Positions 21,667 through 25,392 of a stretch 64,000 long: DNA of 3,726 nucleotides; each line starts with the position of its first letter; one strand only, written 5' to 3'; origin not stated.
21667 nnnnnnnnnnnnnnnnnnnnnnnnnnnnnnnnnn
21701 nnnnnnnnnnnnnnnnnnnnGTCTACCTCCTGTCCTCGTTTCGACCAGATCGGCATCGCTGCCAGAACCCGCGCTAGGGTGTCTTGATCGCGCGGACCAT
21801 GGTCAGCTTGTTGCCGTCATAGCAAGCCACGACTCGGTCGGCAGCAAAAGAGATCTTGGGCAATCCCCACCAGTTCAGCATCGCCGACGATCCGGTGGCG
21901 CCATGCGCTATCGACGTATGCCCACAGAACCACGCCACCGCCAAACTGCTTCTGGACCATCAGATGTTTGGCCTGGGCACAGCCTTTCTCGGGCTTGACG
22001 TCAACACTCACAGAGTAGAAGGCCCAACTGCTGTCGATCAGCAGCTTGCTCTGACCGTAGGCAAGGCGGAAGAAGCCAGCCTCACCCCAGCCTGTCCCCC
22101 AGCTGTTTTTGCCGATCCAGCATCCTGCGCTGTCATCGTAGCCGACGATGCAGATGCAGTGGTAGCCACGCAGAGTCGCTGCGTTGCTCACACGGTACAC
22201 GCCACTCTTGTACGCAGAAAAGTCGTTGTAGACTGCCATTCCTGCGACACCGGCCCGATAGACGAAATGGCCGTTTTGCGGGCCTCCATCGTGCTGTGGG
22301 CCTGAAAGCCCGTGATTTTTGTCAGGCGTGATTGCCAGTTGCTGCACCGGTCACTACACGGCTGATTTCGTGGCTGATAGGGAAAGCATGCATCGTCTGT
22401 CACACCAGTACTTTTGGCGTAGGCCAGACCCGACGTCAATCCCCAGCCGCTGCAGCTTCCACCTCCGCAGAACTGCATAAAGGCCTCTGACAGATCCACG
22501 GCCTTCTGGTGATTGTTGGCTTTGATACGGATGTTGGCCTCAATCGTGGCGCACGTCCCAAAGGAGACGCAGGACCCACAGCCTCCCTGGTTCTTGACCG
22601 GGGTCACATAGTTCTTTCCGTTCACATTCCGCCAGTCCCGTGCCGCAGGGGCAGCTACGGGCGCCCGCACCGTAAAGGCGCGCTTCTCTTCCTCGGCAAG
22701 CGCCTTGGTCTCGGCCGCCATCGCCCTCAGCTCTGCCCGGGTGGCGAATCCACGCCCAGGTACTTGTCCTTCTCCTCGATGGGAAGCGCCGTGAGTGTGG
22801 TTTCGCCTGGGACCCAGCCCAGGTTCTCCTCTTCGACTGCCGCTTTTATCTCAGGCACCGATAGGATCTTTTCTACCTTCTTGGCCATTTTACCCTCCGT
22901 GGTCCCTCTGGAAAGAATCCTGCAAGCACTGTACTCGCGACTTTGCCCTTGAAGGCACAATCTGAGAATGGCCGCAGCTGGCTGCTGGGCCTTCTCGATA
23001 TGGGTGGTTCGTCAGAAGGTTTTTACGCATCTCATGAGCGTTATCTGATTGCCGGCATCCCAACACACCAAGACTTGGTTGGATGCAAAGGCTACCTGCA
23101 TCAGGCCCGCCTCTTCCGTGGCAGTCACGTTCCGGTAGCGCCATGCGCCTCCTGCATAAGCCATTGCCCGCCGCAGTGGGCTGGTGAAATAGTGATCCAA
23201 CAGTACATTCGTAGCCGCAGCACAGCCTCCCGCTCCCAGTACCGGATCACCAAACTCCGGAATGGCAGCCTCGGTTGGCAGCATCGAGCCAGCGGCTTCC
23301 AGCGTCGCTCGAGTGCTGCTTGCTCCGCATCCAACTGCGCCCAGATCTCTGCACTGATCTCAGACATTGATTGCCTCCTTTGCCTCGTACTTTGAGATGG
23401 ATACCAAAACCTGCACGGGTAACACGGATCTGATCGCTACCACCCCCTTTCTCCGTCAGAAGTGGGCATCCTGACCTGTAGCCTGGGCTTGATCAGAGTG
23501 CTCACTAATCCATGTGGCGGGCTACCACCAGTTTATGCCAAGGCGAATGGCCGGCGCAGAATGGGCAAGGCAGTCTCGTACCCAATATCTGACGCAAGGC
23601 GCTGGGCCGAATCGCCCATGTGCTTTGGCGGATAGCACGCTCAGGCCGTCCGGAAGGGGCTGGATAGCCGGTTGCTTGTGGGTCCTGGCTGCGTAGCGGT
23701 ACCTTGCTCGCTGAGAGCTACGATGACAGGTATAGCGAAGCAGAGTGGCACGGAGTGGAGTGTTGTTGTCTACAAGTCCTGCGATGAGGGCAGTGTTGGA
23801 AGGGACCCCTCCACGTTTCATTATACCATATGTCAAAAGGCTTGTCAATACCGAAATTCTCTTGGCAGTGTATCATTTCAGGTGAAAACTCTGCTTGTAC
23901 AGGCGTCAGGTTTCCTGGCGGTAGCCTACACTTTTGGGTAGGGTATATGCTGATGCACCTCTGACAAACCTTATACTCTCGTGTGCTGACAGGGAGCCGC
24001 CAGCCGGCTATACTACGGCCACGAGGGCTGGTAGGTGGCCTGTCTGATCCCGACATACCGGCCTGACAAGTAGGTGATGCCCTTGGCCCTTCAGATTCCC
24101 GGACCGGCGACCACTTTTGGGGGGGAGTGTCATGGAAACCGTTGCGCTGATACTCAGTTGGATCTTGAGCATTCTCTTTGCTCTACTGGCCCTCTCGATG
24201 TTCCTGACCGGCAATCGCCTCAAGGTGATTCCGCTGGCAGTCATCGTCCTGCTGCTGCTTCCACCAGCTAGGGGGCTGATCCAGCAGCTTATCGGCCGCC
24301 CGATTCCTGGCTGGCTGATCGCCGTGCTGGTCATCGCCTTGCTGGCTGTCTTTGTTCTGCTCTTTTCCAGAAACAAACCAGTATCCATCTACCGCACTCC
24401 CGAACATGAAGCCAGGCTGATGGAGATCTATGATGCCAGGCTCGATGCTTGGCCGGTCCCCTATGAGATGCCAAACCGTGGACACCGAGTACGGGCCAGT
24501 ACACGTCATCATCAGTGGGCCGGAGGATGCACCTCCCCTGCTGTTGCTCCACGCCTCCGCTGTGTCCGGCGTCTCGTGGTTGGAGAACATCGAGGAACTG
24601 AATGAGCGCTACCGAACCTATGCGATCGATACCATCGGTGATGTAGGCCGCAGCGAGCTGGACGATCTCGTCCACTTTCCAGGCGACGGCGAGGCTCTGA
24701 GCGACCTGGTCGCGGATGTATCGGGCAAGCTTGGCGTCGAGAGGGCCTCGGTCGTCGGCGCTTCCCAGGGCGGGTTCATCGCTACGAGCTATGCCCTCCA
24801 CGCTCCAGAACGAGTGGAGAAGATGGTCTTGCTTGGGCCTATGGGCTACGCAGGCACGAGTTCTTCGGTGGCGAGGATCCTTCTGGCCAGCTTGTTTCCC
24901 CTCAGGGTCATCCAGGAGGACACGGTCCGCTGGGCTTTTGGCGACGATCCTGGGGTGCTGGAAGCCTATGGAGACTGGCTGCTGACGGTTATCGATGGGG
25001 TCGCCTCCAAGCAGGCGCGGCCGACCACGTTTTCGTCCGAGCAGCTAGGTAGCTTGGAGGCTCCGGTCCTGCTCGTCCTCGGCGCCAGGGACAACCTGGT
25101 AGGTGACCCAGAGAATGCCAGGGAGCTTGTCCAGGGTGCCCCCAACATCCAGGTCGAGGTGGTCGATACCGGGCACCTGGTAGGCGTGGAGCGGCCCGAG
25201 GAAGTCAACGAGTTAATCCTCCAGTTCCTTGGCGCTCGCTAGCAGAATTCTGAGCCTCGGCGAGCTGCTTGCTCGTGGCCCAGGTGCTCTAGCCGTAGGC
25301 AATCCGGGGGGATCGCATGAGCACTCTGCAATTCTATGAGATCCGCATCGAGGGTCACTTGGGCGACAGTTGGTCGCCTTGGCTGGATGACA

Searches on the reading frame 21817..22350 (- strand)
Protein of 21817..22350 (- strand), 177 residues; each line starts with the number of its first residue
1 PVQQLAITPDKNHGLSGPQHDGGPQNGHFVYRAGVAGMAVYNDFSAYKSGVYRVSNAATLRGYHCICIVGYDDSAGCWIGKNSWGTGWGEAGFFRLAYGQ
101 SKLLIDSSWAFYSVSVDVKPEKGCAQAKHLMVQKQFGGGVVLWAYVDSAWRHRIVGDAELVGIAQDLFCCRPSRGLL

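Call 47: search_protein_families(library=pfam, proteins=[window:21817-22350:-], max_evalue=0.001)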
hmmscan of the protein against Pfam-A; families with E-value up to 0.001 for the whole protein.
window:21817-22350:- (177 aa): 1 family
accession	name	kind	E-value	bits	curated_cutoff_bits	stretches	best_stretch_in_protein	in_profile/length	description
PF00112.29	Peptidase_C1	-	1.8e-15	58.1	20.7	1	37-104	140-211/220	Papain family cysteine protease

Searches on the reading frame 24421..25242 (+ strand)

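Call 47: search_protein_families(library=pfam, proteins=[window:24421-25242:+], max_evalue=0.001)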
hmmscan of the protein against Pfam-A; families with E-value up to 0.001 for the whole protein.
window:24421-25242:+ (273 aa): 4 families
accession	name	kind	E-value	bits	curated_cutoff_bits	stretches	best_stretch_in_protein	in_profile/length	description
PF00561.26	Abhydrolase_1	-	2.8e-20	73.5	25.8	2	38-147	1-109/245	alpha/beta hydrolase fold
PF12697.13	Abhydrolase_6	-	3.1e-16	61.1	26.3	1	40-264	1-216/217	Alpha/beta hydrolase family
PF12146.15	Hydrolase_4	-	9.7e-12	45.1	27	1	63-245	31-222/239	Serine aminopeptidase, S33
PF03096.20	Ndr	-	1.1e-08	34.6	23.3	1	19-144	3-136/283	Ndr family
